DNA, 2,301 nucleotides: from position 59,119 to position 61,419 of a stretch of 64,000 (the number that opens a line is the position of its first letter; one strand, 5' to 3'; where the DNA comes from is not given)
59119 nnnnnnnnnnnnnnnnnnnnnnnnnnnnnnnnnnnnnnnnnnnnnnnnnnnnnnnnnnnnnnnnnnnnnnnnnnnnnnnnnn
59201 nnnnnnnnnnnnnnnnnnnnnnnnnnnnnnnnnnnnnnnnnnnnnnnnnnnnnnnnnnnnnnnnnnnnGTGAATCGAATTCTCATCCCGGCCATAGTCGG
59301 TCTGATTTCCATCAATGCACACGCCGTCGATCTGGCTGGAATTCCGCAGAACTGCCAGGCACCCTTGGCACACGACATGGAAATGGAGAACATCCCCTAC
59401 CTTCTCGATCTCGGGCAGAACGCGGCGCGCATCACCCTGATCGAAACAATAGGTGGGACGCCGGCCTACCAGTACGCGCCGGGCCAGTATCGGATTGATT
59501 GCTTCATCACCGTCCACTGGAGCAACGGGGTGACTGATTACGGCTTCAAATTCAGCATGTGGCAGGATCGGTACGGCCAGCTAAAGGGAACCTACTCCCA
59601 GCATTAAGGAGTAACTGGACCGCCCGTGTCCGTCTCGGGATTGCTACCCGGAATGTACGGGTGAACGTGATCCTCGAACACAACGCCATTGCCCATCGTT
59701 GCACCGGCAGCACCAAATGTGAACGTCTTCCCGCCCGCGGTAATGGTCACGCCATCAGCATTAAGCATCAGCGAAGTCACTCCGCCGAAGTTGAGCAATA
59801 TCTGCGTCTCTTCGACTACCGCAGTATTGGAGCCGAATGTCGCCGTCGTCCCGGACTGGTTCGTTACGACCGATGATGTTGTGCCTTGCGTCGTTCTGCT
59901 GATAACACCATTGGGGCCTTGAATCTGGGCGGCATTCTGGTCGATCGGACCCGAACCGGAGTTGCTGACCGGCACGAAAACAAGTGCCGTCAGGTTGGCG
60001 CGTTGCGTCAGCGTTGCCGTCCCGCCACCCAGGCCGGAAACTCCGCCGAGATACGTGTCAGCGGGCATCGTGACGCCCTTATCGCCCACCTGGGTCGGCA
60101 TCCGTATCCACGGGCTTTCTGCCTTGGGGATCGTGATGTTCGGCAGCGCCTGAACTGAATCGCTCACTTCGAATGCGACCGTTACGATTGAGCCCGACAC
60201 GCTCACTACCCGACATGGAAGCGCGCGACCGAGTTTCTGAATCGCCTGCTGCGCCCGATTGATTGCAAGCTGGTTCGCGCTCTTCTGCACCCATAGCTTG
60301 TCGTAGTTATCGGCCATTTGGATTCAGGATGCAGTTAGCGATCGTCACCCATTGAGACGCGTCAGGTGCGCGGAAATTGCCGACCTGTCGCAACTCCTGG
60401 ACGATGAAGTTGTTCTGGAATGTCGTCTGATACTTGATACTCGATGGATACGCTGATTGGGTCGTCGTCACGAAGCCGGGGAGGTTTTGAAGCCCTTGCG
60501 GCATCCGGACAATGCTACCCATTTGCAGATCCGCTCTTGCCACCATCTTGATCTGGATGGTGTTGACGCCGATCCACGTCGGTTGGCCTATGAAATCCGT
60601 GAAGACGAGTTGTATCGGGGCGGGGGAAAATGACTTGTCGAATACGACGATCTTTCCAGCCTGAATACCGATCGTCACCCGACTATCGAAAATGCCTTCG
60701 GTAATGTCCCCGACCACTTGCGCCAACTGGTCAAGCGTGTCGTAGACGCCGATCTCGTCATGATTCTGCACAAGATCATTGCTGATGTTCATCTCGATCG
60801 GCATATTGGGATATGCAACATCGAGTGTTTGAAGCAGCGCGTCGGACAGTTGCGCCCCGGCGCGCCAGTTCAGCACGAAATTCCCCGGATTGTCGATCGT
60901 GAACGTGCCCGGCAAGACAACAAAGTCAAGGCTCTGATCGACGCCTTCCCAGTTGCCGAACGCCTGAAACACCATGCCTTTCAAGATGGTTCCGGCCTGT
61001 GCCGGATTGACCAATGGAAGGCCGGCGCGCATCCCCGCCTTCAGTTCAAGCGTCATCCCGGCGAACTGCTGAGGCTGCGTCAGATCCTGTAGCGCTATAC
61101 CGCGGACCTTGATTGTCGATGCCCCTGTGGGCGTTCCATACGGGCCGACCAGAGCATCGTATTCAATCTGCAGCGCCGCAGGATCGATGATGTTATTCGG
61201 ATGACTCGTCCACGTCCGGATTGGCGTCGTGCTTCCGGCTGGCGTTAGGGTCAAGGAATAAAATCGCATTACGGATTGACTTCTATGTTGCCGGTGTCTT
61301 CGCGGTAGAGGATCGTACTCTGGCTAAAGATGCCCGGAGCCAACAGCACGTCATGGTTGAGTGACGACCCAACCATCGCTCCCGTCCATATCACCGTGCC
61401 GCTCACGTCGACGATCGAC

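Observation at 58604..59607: Two-gene antisense cassette splitting the baseplate operon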

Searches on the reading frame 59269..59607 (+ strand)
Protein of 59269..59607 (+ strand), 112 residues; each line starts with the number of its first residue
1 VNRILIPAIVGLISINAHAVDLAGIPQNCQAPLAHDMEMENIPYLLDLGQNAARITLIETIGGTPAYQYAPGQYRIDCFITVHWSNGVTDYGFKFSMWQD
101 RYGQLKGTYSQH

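Call 4: search_protein_families(library=pfam, proteins=[window:59269-59607:+], max_evalue=0.1)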
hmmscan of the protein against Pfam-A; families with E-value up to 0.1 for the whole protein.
window:59269-59607:+ (112 aa): 0 families

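Call 5: search_protein_families(library=phrogs, proteins=[window:59269-59607:+], max_evalue=0.1)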
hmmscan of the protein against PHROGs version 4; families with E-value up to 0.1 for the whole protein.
window:59269-59607:+ (112 aa): 1 family
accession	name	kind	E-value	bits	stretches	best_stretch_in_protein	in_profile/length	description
phrog_12094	-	unknown function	0.042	14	1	49-79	94-124/281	-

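Call 6: search_protein_families(library=padloc, proteins=[window:59269-59607:+], max_evalue=1)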
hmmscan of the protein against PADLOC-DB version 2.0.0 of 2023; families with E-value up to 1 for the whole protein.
window:59269-59607:+ (112 aa): 0 families

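Call 8: search_dna_similar(query=window:59269-59607:+, collection=phages, mode=protein, max_rows=40, max_evalue=0.01)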
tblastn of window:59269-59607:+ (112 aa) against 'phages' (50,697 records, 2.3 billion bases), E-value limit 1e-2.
No match.

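Call 12: find_homologous_proteins(query=window:59269-59607:+)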
Query window:59269-59607:+ (112 aa): 34 proteins with E <= 0.001 among 36 candidates.
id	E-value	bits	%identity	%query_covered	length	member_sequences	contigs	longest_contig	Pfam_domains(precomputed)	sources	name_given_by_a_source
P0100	1.9e-71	255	99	100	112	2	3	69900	-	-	-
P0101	1.9e-59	217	84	96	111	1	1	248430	-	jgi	jgi:hypothetical protein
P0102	2.8e-52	193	82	83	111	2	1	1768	-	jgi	jgi:hypothetical protein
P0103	4.8e-50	186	76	92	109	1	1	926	-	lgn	-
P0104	1.7e-49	184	74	93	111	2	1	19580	-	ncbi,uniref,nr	ncbi:hypothetical protein [Paraburkholderia caledonica]|uniref:DUF2790 domain-containing protein n=1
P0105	3.3e-49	184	72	100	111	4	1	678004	-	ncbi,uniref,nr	ncbi:hypothetical protein J2801_003556 [Paraburkholderia phenoliruptrix]|uniref:hypothetical protein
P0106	4.9e-49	183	75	92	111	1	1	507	-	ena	-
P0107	5.7e-49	183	73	96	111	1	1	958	-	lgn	-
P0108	7.7e-49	182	70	100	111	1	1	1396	-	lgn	-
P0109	2.6e-48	181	81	83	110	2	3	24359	-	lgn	-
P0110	7.8e-48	179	70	98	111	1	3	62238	-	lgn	-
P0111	9.6e-48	179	76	88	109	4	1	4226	-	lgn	-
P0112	9.9e-48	179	78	86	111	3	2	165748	-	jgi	-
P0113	1.3e-47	178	68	100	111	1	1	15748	-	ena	-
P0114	8.6e-47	176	71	93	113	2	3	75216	-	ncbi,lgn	ncbi:MAG TPA: hypothetical protein VF534_27400 [Paraburkholderia sp.]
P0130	6.0e-40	154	64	93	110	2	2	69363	-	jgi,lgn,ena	-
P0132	3.6e-38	148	63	81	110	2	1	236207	-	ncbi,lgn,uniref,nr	ncbi:hypothetical protein [Paraburkholderia sp. J11-2]|uniref:hypothetical protein n=1 Tax=Paraburkh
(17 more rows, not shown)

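Call 28: search_protein_families(library=pfam, alignment_id=A4, max_evalue=1)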
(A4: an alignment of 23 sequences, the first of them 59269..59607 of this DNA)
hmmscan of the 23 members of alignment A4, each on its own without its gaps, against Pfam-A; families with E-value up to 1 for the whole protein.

A. member 1, window:59269-59607:+ (112 aa): 0 families

B. families by the number of members that match (of 23 scanned): 2 families
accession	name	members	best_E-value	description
PF03367.19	Zn_ribbon_ZPR1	3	0.26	ZPR1 zinc-finger domain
PF25226.1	DUF7844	1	0.2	Domain of unknown function (DUF7844)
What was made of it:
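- On DUF2790 (label on one UniRef homologue of ORF2): None of 23 ORF2-family members matches at E<=1 (call 28).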

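Call 34: predict_structure(alignment_id=A4)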
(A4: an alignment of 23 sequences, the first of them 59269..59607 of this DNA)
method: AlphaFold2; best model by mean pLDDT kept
length: 112 residues; sequences in the alignment: 23
mean_pLDDT: 75.1   pTM: 0.60
mean pLDDT of the five models: 75.1, 73.4, 71.6, 70.1, 69.1
residues with pLDDT >= 90: 12; 70-90: 68; 50-70: 13; < 50: 19
segments of 3 or more residues with pLDDT < 50: 1-3, 7-21
pLDDT, mean of each block of 10 residues (from residue 1): 47 44 71 77 65 81 88 89 88 89 86 75
secondary structure, 60 per line:
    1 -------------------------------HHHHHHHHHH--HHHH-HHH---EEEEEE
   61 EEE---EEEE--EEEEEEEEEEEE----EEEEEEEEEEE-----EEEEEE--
elements in order: H32-41 H44-47 E55-63 E67-70 E73-84 E89-99 E105-110

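Call 40: fold_search(model_id=the predicted structure, library=pdb)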
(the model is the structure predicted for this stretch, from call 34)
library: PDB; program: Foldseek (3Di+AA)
matches with E <= 10: 781; with E <= 0.001: 0
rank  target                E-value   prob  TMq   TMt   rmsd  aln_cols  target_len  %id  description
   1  6g88_C                1.2e-01  0.80  0.37  0.09   8.6        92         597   10  Crystal structure of Enterococcus Faecium D63r Penicillin-Binding protein 5 (PBP5fm) (released 2019-04-24)
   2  1vqq_A                1.5e-01  0.82  0.31  0.07   3.4        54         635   15  Structure of Penicillin binding protein 2a from methicillin resistant Staphylococcus aureus strain 27r at 1.80 A resol (released 2004-12-28)
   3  4bl2_A                1.5e-01  0.77  0.33  0.08   4.4        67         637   16  Crystal structure of PBP2a clinical mutant E150K from MRSA (released 2014-05-21)
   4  9i9s_A                1.7e-01  0.80  0.31  0.07   3.4        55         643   14  Room temperature structure of PBP2a at the LCLS (released 2026-02-18)
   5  6w3f_B                1.8e-01  0.94  0.36  0.35   3.3        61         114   16  Rd1NTF2_05_I64F_A80G_T94P_D101K_L106W (released 2020-04-15)
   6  6h5o_B                1.8e-01  0.80  0.31  0.07   3.4        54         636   15  Crystal structure of PBP2a from MRSA in complex with piperacillin at active site. (released 2019-08-14)
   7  4bl2_B                2.0e-01  0.66  0.32  0.08   4.5        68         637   15  Crystal structure of PBP2a clinical mutant E150K from MRSA (released 2014-05-21)
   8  3lh4                  2.3e-01  0.57  0.33  0.32   6.2        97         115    5  Crystal Structure of Sialostatin L2 (released 2010-09-29)
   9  5m19_A                2.4e-01  0.66  0.33  0.08   4.4        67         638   16  Crystal structure of PBP2a from MRSA in the presence of Oxacillin ligand (released 2017-02-08)
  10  4bl3_A                2.5e-01  0.63  0.30  0.07   3.6        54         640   13  Crystal structure of PBP2a clinical mutant N146K from MRSA (released 2014-05-21)
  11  3zg0_B                2.7e-01  0.72  0.31  0.07   3.3        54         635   15  Crystal structure of ceftaroline acyl-PBP2a from MRSA with non- covalently bound ceftaroline and muramic acid at allos (released 2013-10-09)
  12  4bl3_B                2.7e-01  0.66  0.30  0.07   3.5        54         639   13  Crystal structure of PBP2a clinical mutant N146K from MRSA (released 2014-05-21)
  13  1mwt_A                2.8e-01  0.69  0.31  0.07   3.4        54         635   15  Structure of penicillin G acyl-Penicillin binding protein 2a from methicillin resistant Staphylococcus aureus strain 2 (released 2002-11-06)
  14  1mwu_A                2.8e-01  0.63  0.33  0.08   4.4        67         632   16  Structure of methicillin acyl-Penicillin binding protein 2a from methicillin resistant Staphylococcus aureus strain 27 (released 2002-11-06)
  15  5m18_A                2.8e-01  0.57  0.32  0.08   4.5        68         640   15  Crystal structure of PBP2a from MRSA in the presence of Cefepime ligand (released 2017-02-08)
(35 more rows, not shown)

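Call 66: find_encoding_contigs(protein=P0132, flank=5000, max_places=2)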
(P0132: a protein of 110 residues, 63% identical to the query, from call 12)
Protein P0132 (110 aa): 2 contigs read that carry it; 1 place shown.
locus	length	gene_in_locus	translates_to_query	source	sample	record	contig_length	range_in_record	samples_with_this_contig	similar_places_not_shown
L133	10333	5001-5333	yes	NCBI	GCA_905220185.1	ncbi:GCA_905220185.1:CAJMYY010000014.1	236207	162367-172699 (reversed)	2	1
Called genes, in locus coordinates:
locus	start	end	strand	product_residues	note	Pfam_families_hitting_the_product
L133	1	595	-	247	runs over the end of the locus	PF21882:Gp53-like_C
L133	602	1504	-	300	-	-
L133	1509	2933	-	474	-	-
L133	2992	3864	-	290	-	-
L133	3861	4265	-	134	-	-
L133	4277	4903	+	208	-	-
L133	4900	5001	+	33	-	-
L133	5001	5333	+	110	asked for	-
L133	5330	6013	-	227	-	-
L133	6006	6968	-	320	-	-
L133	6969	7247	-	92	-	PF22479:Pam3_gp18 (faint)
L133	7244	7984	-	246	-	-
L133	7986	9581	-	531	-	PF01464:SLT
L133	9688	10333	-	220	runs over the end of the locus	-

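Call 67: find_encoding_contigs(protein=P0130, flank=5000, max_places=2)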
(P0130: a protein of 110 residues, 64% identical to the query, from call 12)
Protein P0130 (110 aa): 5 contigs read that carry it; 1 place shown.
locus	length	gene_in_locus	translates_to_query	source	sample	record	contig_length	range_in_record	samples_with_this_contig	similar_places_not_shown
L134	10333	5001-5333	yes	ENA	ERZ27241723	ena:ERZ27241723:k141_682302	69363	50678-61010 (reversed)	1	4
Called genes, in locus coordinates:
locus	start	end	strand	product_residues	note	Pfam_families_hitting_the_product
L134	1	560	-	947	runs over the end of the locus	PF12708:Pect-lyase_RHGA_epim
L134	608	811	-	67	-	-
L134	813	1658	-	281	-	PF21882:Gp53-like_C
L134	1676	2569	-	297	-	-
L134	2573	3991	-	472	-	-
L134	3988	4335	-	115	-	-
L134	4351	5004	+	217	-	-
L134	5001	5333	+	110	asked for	-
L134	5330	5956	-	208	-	-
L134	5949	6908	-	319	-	-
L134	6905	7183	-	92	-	PF22479:Pam3_gp18 (faint)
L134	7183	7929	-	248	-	-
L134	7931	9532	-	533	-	PF01464:SLT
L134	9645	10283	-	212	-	-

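Call 81: search_solved_structures(query=A4, max_evalue=10)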
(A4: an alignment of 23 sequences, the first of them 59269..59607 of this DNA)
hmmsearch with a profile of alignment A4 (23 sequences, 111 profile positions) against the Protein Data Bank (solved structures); distinct sequences matched with E-value up to 10: 3.
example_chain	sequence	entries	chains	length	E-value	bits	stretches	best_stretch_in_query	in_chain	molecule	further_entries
8dl1_A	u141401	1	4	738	0.5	13.5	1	38-73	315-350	Alpha amylase, catalytic domain protein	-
8dge_A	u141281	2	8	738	0.5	13.5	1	38-73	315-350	Alpha amylase, catalytic domain protein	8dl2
4l0k_A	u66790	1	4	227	1.3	12.2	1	14-66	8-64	DraIII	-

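Call 103: list_cluster_members(proteins=[P0104, L132:4947-5600:+, L001:5992-6624:+, P0045, P0186])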
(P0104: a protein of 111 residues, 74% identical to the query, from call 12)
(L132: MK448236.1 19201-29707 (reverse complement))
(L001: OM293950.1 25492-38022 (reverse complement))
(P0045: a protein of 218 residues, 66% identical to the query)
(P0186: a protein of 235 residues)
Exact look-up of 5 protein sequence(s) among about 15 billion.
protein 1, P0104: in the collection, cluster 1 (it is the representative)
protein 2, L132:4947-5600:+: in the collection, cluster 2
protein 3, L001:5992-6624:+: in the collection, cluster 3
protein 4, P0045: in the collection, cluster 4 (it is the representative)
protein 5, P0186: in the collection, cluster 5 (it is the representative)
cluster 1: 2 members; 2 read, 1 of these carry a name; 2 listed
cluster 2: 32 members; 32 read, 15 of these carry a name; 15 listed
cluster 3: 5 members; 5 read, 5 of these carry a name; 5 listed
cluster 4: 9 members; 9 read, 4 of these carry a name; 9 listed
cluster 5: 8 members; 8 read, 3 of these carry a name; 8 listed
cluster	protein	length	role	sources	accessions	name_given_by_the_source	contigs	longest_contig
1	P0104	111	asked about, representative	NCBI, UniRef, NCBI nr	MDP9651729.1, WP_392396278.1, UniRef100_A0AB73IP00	hypothetical protein [Paraburkholderia caledonica] | DUF2790 domain-containing protein n=1 Tax=Paraburkholderia caledonica TaxID=134536 ...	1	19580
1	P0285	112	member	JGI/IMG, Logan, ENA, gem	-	-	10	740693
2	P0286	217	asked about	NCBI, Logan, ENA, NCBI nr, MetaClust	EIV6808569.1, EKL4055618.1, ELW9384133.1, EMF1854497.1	TPA: hypothetical protein R4252_003613 [Klebsiella pneumoniae] | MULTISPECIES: hypothetical protein [Klebsiella] | status=active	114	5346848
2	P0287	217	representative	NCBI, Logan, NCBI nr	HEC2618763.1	TPA: hypothetical protein R2K51_005522 [Raoultella ornithinolytica] | hypothetical protein [Raoultella ornithinolytica]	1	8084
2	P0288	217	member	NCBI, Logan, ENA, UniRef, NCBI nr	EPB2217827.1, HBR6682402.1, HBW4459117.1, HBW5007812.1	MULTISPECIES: hypothetical protein [Klebsiella] | hypothetical protein n=1 Tax=Klebsiella TaxID=570 RepID=UPI0012511235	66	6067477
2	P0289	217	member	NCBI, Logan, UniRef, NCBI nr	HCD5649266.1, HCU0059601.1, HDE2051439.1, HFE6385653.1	hypothetical protein [Klebsiella pneumoniae] | hypothetical protein n=1 Tax=Klebsiella pneumoniae TaxID=573 RepID=UPI00115A596B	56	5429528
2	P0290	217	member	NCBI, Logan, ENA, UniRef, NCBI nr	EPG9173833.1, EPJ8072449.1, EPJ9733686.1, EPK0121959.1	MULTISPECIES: hypothetical protein [Klebsiella pneumoniae complex] | Uncharacterized protein n=1 Tax=Klebsiella pneumoniae TaxID=573 RepID=A0AAW9V2N4_KLEPN | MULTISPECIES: hypothetical protein [Klebsiella]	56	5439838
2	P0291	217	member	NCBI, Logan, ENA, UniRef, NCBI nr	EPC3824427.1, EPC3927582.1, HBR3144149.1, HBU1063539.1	hypothetical protein ACRZK7_005999 [Klebsiella oxytoca] | Uncharacterized protein n=1 Tax=Klebsiella oxytoca TaxID=571 RepID=A0AAP2BRI7_KLEOX | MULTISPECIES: hypothetical protein [Klebsiella]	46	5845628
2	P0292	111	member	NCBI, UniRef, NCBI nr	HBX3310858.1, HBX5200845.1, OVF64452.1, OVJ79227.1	hypothetical protein B8049_03615 [Klebsiella pneumoniae] | Uncharacterized protein n=3 Tax=Klebsiella/Raoultella group TaxID=2890311 ... | hypothetical protein B5L96_27870 [Klebsiella pneumoniae]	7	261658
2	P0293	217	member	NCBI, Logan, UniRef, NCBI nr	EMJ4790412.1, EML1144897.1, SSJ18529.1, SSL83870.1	Uncharacterised protein [Klebsiella pneumoniae] | hypothetical protein n=1 Tax=Klebsiella pneumoniae TaxID=573 RepID=UPI000DE79427 | hypothetical protein [Klebsiella pneumoniae]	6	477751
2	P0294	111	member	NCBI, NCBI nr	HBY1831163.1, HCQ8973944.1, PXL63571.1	TPA: hypothetical protein MIR08_21850 [Klebsiella pneumoniae] | hypothetical protein DMS45_01495 [Klebsiella variicola]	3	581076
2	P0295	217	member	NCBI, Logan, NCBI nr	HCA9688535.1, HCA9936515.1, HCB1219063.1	TPA: hypothetical protein MYK90_001067 [Klebsiella pneumoniae] | hypothetical protein [Klebsiella pneumoniae]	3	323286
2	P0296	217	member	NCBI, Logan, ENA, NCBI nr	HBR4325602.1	TPA: hypothetical protein L9V21_000133 [Klebsiella pneumoniae] | hypothetical protein [Klebsiella pneumoniae]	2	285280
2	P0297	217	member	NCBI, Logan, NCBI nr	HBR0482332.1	TPA: hypothetical protein L9G90_005012 [Klebsiella pneumoniae] | hypothetical protein [Klebsiella pneumoniae]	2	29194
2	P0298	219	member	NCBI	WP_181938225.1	hypothetical protein, partial [Klebsiella pneumoniae]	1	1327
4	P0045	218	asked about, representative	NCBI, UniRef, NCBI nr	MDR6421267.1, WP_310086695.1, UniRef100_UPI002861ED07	hypothetical protein J2801_003555 [Paraburkholderia phenoliruptrix] | hypothetical protein n=1 Tax=Paraburkholderia phenoliruptrix TaxID=252970 ... | hypothetical protein [Paraburkholderia phenoliruptrix]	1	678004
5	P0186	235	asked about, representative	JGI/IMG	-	hypothetical protein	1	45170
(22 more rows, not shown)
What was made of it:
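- The 'prophage repressor' name is unsupported and unique among 5 cluster members (call 103).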

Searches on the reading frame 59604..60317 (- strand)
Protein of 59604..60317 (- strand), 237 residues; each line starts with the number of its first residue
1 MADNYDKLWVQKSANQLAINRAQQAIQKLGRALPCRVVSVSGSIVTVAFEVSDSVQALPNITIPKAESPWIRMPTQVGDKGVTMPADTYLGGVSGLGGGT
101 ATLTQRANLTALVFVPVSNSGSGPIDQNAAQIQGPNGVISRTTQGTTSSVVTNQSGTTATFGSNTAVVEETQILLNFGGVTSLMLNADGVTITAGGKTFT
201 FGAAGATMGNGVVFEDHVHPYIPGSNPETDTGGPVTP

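Call 4: search_protein_families(library=pfam, proteins=[window:59604-60317:-], max_evalue=0.1)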
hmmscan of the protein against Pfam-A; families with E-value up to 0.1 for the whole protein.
window:59604-60317:- (237 aa): 1 family
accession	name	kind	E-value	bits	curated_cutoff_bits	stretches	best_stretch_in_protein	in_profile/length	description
PF21595.3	CCL2-like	-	0.044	14.3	27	0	138-214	43-117/127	CCL2 lectin-like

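Call 5: search_protein_families(library=phrogs, proteins=[window:59604-60317:-], max_evalue=0.1)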
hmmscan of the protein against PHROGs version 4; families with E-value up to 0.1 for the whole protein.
window:59604-60317:- (237 aa): 0 families

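Call 80: search_solved_structures(query=window:59604-60317:-, max_evalue=1)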
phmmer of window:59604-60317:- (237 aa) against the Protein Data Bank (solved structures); distinct sequences matched with E-value up to 1: 1.
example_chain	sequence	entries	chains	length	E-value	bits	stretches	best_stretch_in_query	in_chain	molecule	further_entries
4tx4_B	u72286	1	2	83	0.84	12.8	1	20-73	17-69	Cysteine proteinase inhibitor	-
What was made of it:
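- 59604..60317 (-): Right flank: 237-aa gene in the central-spike (gpV-like) position, upstream of which lie the baseplate hub (60307-61269), plug (61269-61544) and an SLT-domain tape measure (62289-63905). Labelled by position only (call 80 found no PDB relative).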

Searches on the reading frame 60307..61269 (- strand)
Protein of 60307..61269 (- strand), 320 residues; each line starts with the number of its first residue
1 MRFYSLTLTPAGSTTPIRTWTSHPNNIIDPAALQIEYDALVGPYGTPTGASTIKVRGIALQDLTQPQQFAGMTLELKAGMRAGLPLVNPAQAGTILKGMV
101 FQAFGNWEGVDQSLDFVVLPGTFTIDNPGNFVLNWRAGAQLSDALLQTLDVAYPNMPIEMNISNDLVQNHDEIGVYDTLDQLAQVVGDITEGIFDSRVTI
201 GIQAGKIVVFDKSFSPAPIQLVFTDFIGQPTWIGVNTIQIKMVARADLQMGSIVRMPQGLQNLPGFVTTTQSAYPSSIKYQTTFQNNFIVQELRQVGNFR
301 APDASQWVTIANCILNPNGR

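Call 4: search_protein_families(library=pfam, proteins=[window:60307-61269:-], max_evalue=0.1)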
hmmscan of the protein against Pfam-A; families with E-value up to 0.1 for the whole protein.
window:60307-61269:- (320 aa): 0 families

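Call 5: search_protein_families(library=phrogs, proteins=[window:60307-61269:-], max_evalue=0.1)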
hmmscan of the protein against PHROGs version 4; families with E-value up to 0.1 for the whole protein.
window:60307-61269:- (320 aa): 1 family
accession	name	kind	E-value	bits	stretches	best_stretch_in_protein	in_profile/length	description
phrog_196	-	tail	2e-20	73.9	1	1-313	86-358/536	baseplate hub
